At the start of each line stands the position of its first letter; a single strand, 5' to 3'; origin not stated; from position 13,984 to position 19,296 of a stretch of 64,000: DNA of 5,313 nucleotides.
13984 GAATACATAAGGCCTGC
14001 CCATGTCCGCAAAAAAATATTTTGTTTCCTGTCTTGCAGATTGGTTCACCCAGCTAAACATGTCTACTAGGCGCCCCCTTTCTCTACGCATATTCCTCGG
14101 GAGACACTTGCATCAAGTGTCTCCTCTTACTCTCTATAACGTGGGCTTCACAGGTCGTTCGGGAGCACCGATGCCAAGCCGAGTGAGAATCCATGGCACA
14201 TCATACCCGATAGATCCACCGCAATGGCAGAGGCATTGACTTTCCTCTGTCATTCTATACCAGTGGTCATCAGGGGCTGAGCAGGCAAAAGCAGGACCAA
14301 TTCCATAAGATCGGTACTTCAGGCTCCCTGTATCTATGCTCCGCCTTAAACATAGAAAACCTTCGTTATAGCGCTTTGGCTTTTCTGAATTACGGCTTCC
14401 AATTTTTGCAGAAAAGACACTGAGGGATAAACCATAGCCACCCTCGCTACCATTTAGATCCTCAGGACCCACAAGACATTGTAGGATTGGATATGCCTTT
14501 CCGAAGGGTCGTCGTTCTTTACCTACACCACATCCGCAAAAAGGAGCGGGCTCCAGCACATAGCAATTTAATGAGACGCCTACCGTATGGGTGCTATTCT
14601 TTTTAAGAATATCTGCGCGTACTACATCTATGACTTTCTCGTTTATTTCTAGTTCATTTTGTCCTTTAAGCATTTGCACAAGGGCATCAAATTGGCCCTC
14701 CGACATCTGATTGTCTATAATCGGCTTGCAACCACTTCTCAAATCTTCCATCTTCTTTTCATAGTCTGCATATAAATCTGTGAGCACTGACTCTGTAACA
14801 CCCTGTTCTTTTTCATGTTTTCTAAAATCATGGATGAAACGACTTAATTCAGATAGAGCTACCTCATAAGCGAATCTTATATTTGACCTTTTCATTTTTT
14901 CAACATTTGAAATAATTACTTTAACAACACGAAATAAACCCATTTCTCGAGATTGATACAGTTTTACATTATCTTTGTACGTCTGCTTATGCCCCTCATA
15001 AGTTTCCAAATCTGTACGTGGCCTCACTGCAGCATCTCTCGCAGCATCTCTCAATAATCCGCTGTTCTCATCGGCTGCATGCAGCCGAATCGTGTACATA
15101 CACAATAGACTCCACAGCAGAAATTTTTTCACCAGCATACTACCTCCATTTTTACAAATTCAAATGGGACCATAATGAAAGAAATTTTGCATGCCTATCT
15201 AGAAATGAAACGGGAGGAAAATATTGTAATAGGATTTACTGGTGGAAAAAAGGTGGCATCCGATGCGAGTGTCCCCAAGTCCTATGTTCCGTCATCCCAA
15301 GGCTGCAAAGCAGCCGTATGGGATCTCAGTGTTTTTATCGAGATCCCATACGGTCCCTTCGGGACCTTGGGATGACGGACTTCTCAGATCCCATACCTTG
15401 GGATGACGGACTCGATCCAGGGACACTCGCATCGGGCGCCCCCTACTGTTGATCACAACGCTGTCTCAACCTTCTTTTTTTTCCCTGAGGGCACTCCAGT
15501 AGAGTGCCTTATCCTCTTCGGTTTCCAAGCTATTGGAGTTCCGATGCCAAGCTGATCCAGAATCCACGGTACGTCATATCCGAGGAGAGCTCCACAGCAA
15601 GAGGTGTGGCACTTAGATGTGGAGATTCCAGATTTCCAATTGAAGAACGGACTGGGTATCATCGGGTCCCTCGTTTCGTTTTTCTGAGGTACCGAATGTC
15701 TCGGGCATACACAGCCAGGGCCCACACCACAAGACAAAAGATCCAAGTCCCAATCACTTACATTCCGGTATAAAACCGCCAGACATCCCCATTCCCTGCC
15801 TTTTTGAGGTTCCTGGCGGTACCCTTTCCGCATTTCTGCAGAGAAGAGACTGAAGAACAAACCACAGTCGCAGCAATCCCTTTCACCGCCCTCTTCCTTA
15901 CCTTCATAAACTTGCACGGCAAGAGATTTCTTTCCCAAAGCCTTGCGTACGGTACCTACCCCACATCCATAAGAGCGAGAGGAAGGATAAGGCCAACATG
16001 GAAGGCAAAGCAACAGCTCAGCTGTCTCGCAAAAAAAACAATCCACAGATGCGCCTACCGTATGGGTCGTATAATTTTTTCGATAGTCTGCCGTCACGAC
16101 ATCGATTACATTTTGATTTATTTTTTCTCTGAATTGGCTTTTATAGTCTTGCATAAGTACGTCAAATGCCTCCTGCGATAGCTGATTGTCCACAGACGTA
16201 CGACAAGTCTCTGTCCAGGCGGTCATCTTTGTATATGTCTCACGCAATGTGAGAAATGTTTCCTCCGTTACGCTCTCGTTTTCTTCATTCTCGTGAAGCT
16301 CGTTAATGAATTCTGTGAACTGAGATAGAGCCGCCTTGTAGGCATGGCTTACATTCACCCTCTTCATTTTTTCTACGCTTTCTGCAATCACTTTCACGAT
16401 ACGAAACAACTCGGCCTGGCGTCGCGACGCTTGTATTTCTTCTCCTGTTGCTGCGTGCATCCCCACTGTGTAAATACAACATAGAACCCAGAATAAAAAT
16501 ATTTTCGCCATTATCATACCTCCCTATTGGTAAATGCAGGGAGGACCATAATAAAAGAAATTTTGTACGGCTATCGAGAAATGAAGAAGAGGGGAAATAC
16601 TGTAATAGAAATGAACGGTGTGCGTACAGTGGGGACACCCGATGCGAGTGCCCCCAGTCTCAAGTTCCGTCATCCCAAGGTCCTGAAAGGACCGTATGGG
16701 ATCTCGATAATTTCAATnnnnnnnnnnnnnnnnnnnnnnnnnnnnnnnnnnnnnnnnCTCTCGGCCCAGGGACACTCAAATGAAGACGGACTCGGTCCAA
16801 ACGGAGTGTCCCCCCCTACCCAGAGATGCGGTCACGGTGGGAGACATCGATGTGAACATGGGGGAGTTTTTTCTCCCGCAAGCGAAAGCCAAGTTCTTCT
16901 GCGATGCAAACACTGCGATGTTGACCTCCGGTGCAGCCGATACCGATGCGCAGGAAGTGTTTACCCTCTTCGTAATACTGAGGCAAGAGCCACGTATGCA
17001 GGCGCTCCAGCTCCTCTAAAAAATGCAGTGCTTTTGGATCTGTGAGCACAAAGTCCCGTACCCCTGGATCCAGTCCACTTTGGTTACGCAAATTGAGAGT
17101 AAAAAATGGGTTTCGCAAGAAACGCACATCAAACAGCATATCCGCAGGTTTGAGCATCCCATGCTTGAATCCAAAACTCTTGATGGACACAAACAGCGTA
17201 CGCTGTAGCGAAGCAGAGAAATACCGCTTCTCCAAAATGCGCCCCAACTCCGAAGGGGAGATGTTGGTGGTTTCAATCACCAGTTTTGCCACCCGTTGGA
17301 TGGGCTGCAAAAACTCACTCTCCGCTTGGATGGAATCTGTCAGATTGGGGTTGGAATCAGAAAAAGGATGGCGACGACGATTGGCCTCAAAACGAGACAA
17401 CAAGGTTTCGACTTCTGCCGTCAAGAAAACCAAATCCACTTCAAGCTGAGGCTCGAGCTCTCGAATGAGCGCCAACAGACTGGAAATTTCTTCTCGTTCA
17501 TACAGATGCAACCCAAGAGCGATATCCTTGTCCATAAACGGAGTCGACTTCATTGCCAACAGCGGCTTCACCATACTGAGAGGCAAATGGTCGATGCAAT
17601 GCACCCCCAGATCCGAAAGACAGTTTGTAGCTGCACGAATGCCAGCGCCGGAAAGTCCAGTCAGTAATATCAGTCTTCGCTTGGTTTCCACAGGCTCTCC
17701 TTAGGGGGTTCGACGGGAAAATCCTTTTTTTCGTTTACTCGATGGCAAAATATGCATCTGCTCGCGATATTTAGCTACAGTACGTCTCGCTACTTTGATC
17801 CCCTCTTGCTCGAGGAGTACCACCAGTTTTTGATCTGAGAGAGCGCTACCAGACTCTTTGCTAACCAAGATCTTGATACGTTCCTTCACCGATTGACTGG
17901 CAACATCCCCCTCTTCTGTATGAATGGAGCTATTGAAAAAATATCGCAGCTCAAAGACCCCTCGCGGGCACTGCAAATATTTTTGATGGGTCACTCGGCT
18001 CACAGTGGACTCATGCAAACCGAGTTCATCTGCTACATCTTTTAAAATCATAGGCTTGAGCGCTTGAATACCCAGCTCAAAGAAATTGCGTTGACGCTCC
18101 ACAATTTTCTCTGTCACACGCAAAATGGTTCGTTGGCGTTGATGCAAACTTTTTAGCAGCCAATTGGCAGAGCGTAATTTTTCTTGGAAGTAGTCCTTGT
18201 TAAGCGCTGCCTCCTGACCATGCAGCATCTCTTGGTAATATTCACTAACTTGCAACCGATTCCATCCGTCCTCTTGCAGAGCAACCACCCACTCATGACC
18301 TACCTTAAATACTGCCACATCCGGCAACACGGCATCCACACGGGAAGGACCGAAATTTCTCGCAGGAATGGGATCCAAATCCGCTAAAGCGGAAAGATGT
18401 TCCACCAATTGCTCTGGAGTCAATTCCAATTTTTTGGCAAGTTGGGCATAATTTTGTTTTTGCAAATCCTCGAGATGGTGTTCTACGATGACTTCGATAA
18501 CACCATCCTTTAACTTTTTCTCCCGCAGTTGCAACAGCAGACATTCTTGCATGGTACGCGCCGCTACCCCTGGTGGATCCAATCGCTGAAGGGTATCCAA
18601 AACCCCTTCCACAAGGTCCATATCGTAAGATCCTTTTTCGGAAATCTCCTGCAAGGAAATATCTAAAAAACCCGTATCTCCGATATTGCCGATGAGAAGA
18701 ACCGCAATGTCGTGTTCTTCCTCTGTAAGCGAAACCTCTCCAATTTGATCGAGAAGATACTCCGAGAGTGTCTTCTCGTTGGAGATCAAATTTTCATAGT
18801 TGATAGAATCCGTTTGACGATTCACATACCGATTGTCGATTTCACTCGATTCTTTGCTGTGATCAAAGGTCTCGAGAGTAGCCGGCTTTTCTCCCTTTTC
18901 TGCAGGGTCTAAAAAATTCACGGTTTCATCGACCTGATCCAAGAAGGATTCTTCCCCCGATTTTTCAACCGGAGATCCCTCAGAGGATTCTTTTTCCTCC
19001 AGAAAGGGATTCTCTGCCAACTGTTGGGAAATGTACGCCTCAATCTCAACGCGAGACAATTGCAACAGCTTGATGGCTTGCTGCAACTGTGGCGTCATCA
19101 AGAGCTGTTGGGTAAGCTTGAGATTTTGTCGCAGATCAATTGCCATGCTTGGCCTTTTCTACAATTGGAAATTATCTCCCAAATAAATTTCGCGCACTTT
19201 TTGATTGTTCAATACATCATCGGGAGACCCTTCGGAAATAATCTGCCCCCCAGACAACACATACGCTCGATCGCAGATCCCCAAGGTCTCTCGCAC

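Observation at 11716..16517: Cluster of four signal-peptide proteins, three forming a novel paralogous family separated by repeat elements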

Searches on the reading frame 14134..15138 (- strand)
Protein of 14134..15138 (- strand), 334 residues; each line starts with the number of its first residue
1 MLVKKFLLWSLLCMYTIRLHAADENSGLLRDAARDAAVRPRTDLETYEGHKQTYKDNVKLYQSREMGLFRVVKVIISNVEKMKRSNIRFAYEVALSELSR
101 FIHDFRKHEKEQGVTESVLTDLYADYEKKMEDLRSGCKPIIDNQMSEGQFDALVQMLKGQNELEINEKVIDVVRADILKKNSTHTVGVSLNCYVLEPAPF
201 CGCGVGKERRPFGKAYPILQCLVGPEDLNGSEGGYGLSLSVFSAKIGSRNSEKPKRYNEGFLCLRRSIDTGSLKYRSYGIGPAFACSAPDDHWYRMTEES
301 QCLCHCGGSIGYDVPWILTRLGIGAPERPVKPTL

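Call 4: search_protein_families(library=pfam, proteins=[window:14134-15138:-], max_evalue=1)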
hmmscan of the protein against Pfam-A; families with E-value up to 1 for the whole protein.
window:14134-15138:- (334 aa): 1 family
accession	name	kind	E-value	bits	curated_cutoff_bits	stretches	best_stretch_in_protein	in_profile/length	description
PF07040.16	DUF1326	-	0.018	15.6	25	1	125-162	50-87/177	Protein of unknown function (DUF1326)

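Call 5: search_protein_families(library=ncbifam, proteins=[window:14134-15138:-], max_evalue=1)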
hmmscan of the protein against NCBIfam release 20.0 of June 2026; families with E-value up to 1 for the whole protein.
window:14134-15138:- (334 aa): 0 families

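Call 12: find_homologous_proteins(query=window:14134-15138:-, max_evalue=0.01)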
Query window:14134-15138:- (334 aa): 1 proteins with E <= 0.01 among 1688 candidates.
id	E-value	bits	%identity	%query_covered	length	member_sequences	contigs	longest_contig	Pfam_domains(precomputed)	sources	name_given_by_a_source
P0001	2.1e-227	772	100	100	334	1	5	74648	-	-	-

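Call 17: find_encoding_contigs(protein=window:14134-15138:-, flank=6000, max_places=10)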
Protein window:14134-15138:- (334 aa): 10 contigs read that carry it; 5 places shown.
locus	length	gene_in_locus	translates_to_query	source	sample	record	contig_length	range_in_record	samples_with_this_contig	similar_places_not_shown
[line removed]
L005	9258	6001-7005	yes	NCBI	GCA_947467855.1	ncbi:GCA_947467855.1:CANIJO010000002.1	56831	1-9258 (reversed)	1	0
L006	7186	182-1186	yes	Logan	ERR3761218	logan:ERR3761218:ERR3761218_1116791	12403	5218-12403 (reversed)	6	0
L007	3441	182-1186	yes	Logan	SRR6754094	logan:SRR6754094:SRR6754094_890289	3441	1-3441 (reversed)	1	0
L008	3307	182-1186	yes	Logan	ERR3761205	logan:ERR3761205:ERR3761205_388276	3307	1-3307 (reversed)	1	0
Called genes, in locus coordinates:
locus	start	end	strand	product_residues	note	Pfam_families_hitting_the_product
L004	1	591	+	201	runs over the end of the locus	PF06835:LptC (faint)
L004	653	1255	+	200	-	PF03968:LptD_N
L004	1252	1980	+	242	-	PF00005:ABC_tran, PF12399:BCA_ABC_TP_C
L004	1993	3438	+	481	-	PF00309:Sigma54_AID, PF04963:Sigma54_CBD, PF04552:Sigma54_DBD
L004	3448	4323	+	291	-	PF03668:RapZ-like_N, PF22740:PapZ_C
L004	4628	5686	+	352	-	-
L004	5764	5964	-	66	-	-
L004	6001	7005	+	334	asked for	-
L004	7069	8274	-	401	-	-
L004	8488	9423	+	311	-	-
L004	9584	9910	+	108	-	PF05015:HigB-like_toxin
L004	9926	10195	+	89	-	PF13560:HTH_31 (faint), PF01381:HTH_3, PF15943:YdaS_toxin (weak)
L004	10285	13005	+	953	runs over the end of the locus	PF02347:GDC-P, PF01212:Beta_elim_lyase (weak), PF21478:GcvP2_C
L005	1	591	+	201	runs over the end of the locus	PF06835:LptC (faint)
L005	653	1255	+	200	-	PF03968:LptD_N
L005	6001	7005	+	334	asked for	-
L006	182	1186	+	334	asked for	-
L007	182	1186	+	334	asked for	-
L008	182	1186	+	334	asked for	-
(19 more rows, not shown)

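Call 26: find_homologous_proteins(query=A2, max_evalue=0.01)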
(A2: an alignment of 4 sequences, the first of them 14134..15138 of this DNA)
Query A2 (4 sequences) (334 aa, profile of the alignment): 2 proteins with E <= 0.01 among 6994 candidates.
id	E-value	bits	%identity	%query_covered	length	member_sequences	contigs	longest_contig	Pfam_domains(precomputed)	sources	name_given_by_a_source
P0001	1.9e-131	457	100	100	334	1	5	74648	-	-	-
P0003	1.0e-112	395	22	98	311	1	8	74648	-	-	-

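Call 32: list_cluster_members(proteins=[P0004, window:11716-12651:-, window:14134-15138:-, window:15453-16517:-, window:12865-14070:+])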
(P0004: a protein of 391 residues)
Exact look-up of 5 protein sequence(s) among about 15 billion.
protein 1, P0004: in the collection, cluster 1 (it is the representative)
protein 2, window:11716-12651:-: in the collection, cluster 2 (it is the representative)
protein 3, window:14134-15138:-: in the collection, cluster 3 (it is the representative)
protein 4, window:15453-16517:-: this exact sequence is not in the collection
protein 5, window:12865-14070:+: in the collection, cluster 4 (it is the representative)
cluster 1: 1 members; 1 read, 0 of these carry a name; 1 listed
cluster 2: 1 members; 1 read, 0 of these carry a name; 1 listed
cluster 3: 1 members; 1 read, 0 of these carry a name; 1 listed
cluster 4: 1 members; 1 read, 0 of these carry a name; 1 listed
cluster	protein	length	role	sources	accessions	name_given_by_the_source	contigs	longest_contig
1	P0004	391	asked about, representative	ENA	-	-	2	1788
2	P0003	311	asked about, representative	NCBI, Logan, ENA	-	-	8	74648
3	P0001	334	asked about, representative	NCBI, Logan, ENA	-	-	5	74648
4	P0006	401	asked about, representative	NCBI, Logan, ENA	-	-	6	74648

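Call 44: predict_structure(alignment_id=A2)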
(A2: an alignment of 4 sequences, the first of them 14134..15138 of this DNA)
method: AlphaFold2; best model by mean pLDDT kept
length: 334 residues; sequences in the alignment: 4
mean_pLDDT: 49.4   pTM: 0.49
mean pLDDT of the five models: 49.4, 40.6, 39.0, 37.7, 35.8
residues with pLDDT >= 90: 3; 70-90: 88; 50-70: 73; < 50: 170
segments of 3 or more residues with pLDDT < 50: 14-42, 180-315, 331-334
pLDDT, mean of each block of 10 residues (from residue 1): 63 41 30 37 60 64 65 73 80 86 83 75 87 84 71 85 71 60 23 22 27 30 26 21 25 24 25 25 22 20 22 49 57 46
secondary structure, 60 per line:
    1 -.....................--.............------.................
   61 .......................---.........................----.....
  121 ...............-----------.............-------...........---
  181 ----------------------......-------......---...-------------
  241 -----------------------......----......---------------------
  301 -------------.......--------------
elements in order: H2-22 H25-37 H44-83 H87-111 H116-135 H147-159 H167-177 E203-208 E216-221 E264-269 E274-279 H314-320

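Call 46: search_solved_structures(query=A2, max_evalue=10)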
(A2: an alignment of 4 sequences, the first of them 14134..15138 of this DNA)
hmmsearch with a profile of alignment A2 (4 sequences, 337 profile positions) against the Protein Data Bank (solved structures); distinct sequences matched with E-value up to 10: 10.
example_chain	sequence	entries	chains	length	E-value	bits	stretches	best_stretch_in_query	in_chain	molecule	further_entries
5cwb_A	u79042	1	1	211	0.14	14.8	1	48-118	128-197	Designed helical repeat protein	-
9iig_A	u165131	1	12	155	0.39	13.3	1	58-119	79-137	Bacterioferritin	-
9d01_A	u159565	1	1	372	0.83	12.2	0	79-128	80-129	a-iTHR-201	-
6w2q_A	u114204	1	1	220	0.96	12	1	46-118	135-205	Junction 34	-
3o2s_B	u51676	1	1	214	1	12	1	91-178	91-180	RNA polymerase II subunit A C-terminal domain phosphatase SSU72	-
3o2q_B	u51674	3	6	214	1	12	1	91-178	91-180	RNA polymerase II subunit A C-terminal domain phosphatase SSU72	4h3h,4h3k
2p22_C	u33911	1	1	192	1.1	11.9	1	73-144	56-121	Protein SRN2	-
7mwr_B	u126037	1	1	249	1.1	11.8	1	47-120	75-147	LHD101B4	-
9fqr_Qv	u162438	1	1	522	3.7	10.1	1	82-179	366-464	Dynein regulatory complex subunit 3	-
6ofp_A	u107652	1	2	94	7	9.2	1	71-131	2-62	Protein bicaudal D homolog 2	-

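Call 47: search_protein_families(library=padloc, proteins=[window:14134-15138:-], max_evalue=0.1)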
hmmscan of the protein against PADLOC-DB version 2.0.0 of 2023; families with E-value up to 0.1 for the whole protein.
window:14134-15138:- (334 aa): 0 families

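Call 48: search_protein_families(library=phrogs, proteins=[window:14134-15138:-], max_evalue=0.1)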
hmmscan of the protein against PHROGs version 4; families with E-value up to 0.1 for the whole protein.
window:14134-15138:- (334 aa): 1 family
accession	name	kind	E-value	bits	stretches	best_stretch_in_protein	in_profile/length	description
phrog_3951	-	unknown function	0.022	15.2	1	51-183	114-232/301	-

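Call 49: fold_search(model_id=the predicted structure, library=pdb)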
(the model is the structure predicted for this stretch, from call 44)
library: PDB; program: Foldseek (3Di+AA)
matches with E <= 10: 87; with E <= 0.001: 0
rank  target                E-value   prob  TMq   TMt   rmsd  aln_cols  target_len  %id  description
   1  9nzo_B                2.0e-01  0.11  0.11  0.14  25.1       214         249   13  Structure of Al3Cas12f State I (released 2026-04-08)
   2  5iwa_T                3.4e-01  0.75  0.18  0.49  10.1       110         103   15  Crystal structure of the 30S ribosomal subunit from Thermus thermophilus in complex with the GE81112 peptide antibioti (released 2016-04-27)
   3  7y4l_Y7               4.2e-01  0.03  0.10  0.09  27.3       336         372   12  PBS of PBS-PSII-PSI-LHCs from Porphyridium purpureum. (released 2023-01-18)
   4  8c7e_A                9.9e-01  0.03  0.08  0.14  17.7       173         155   10  Serendipitous cyanase structure from Serratia-like contamination (released 2023-02-22)
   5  2ysu_B                1.3e+00  0.10  0.12  0.28  24.2       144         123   11  Structure of the complex between BtuB and Colicin E2 receptor binding domain (released 2007-06-19)
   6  5v8i_2t               1.4e+00  0.28  0.16  0.43   9.1       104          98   12  Thermus thermophilus 70S ribosome lacking ribosomal protein uS17 (released 2018-03-28)
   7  2ivq_A                1.8e+00  0.03  0.10  0.15  16.9       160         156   14  SITE DIRECTED MUTAGENESIS OF KEY RESIDUES INVOLVED IN THE CATALYTIC MECHANISM OF CYANASE (released 2008-10-28)
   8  4y4o_2t               1.9e+00  0.21  0.16  0.43   9.1       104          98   12  Crystal structure of the Thermus thermophilus 70S ribosome with rRNA modifications and bound to protein Y (YfiA) at 2 (released 2015-03-18)
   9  5c21_A                2.1e+00  0.05  0.10  0.11  23.6       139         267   14  Crystal structure of native HlyD from E. coli (released 2016-02-17)
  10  7o74_A                2.2e+00  0.03  0.10  0.16  16.9       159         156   11  Structure of cyanase from Pseudomonas lactis (released 2021-04-21)
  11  2zm6_T                2.3e+00  0.15  0.16  0.43   9.1       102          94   13  Crystal structure of the Thermus thermophilus 30S ribosomal subunit (released 2009-04-14)
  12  2iv1_A                2.4e+00  0.02  0.10  0.15  16.8       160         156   14  SITE DIRECTED MUTAGENESIS OF KEY RESIDUES INVOLVED IN THE CATALYTIC MECHANISM OF CYANASE (released 2008-10-28)
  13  2iu7_A                2.4e+00  0.02  0.10  0.15  16.9       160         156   16  Site directed mutagenesis of key residues involved in the catalytic mechanism of Cyanase (released 2006-06-06)
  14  2ivg_A                2.4e+00  0.02  0.10  0.15  16.8       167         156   18  SITE DIRECTED MUTAGENESIS OF KEY RESIDUES INVOLVED IN THE CATALYTIC MECHANISM OF CYANASE (released 2008-10-28)
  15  5v8i_1t               2.6e+00  0.16  0.16  0.42   9.1       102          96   12  Thermus thermophilus 70S ribosome lacking ribosomal protein uS17 (released 2018-03-28)
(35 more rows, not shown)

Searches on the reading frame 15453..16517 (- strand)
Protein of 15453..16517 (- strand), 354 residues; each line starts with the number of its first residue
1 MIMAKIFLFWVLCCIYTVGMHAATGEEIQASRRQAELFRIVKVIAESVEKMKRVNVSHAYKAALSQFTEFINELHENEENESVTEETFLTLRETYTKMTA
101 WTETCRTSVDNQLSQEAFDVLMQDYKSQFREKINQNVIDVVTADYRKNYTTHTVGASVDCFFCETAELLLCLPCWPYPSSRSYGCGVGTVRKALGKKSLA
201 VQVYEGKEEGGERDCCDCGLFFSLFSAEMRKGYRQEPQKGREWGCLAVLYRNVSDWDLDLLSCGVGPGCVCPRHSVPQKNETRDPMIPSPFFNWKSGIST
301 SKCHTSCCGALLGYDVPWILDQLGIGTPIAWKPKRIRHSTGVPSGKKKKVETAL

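Call 4: search_protein_families(library=pfam, proteins=[window:15453-16517:-], max_evalue=1)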
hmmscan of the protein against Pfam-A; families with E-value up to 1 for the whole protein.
window:15453-16517:- (354 aa): 2 families
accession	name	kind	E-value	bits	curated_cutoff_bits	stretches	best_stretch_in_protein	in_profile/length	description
PF21346.3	PcRGLX_3rd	-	0.0028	17.4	23.8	1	32-139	270-371/411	PcRGLX-like protein C-terminal alpha/alpha toroid domain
PF07697.16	7TMR-HDED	-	0.27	11.6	27.6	1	52-137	41-143/224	7TM-HD extracellular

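Call 5: search_protein_families(library=ncbifam, proteins=[window:15453-16517:-], max_evalue=1)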
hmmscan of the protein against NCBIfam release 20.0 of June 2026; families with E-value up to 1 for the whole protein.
window:15453-16517:- (354 aa): 1 family
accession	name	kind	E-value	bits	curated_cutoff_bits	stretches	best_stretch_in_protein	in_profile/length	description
NF010411.0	PRK13837.1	equivalog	0.18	9.7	647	1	12-154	250-392/828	two-component system VirA-like sensor kinase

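Call 47: search_protein_families(library=padloc, proteins=[window:15453-16517:-], max_evalue=0.1)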
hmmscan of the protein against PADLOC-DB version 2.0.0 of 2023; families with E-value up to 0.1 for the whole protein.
window:15453-16517:- (354 aa): 2 families
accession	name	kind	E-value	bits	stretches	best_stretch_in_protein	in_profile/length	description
PDLC03810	RTasSLATT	-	0.021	12.7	1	110-171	123-184/194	DRT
PDLC00505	JetC1|JetC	-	0.023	10.7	1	35-149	747-857/1118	DUF3584 domain; MukB-like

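Call 48: search_protein_families(library=phrogs, proteins=[window:15453-16517:-], max_evalue=0.1)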
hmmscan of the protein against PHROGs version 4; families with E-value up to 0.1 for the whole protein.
window:15453-16517:- (354 aa): 1 family
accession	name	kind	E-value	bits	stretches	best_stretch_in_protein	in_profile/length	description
phrog_32981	-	unknown function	0.023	15.5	1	48-139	17-108/169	-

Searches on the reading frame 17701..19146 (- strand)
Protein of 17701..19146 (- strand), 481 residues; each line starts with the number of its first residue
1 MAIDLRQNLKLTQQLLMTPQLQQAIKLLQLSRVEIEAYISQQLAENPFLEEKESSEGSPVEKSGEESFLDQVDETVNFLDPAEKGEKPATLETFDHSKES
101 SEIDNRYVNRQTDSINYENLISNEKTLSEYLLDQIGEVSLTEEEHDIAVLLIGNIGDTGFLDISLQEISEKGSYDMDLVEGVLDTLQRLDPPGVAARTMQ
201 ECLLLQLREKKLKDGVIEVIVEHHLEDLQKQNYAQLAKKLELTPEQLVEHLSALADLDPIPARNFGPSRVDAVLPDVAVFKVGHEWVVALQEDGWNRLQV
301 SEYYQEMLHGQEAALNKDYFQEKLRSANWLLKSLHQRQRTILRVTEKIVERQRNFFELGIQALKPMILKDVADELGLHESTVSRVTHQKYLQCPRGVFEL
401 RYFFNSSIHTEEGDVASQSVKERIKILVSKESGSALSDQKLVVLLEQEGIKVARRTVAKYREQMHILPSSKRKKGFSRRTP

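Call 35: find_related_loci(query=window:17701-19146:-, collection=genome_contigs, flank=8000)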
Query window:17701-19146:- (481 aa) in genome_contigs; peptide patterns used: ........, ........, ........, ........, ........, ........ (x = any residue, [..] = any of these).
172 stretches matched a pattern; 116 encode a relative of the query (tblastn E <= 1e-3); the best 80 are kept; 80 distinct loci.
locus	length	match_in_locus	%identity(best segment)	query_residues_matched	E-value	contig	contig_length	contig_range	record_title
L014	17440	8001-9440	84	1-479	0e+0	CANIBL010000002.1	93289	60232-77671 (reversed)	MAG: Deltaproteobacteria bacterium isolate RE-9nov16-152 genome assembly, contig: RE-9nov16-C281, whole genome shotgun s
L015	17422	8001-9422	44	1-473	2e-110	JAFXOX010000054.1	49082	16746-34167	MAG: Desulfovibrio sp. isolate RGIG6612 Sheep_Rumen-1__c1014164, whole genome shotgun sequence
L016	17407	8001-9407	43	1-476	4e-110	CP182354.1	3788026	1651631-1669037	MAG: Desulfovibrio sp. isolate PCE-4 chromosome, complete genome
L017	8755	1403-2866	42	1-474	2e-109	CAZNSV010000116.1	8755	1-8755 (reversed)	MAG TPA_asm: uncultured Desulfovibrionaceae bacterium isolate SRP093185_co1_23 genome assembly, contig: NODE_6011_length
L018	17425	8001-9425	43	1-476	3e-106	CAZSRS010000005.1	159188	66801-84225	MAG TPA_asm: uncultured Desulfovibrionaceae bacterium isolate binchicken_co168_97 genome assembly, contig: NODE_84_lengt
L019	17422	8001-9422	44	1-473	1e-105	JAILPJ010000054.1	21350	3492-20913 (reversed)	MAG: Desulfovibrio sp. isolate RUI329 k141_9589662_flag=0_multi=19.9821_len=21350, whole genome shotgun sequence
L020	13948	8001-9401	43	1-466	3e-102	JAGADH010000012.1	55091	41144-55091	MAG: Desulfovibrio sp. isolate RGIG8338 Water_buffalos_Rumen.Co__c289849, whole genome shotgun sequence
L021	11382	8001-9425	40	1-474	1e-98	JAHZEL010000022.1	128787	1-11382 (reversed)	MAG: Desulfovibrionaceae bacterium isolate HRGM_Genome_2694 HRGM_Genome_2694_22, whole genome shotgun sequence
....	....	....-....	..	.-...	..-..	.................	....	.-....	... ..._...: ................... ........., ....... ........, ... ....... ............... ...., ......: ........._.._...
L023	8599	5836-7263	40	1-474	4e-97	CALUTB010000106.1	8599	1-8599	MAG: uncultured Mailhella sp. isolate BRZ_CT__bin108 genome assembly, contig: BRZ_CT__NODE_9856_length_8599_cov_4.091058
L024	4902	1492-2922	39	1-476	2e-94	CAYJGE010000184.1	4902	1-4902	MAG TPA_asm: uncultured Mailhella sp. isolate ERP123703_co1_306 genome assembly, contig: NODE_17806_length_4902_cov_45.3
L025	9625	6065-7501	37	1-476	9e-92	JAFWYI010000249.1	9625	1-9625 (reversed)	MAG: Mailhella sp. isolate RGIG6182 Sheep_Rectum-1__c947232, whole genome shotgun sequence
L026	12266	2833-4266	37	8-473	2e-89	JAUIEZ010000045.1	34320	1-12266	MAG: Gammaproteobacteria bacterium isolate 8_bin.56 NODE_1435_length_34320_cov_1.192583, whole genome shotgun sequence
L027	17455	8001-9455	36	8-473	1e-87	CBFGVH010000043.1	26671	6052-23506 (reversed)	MAG TPA_asm: uncultured Gammaproteobacteria bacterium isolate SRR17295757_binner13_Refined_112 genome assembly, contig: 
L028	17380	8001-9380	36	3-474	5e-87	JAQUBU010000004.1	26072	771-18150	MAG: Syntrophomonadaceae bacterium isolate STCSWMC_114 NODE_4321_length_26072_cov_3.635113_ST_CSWMC, whole genome shotgu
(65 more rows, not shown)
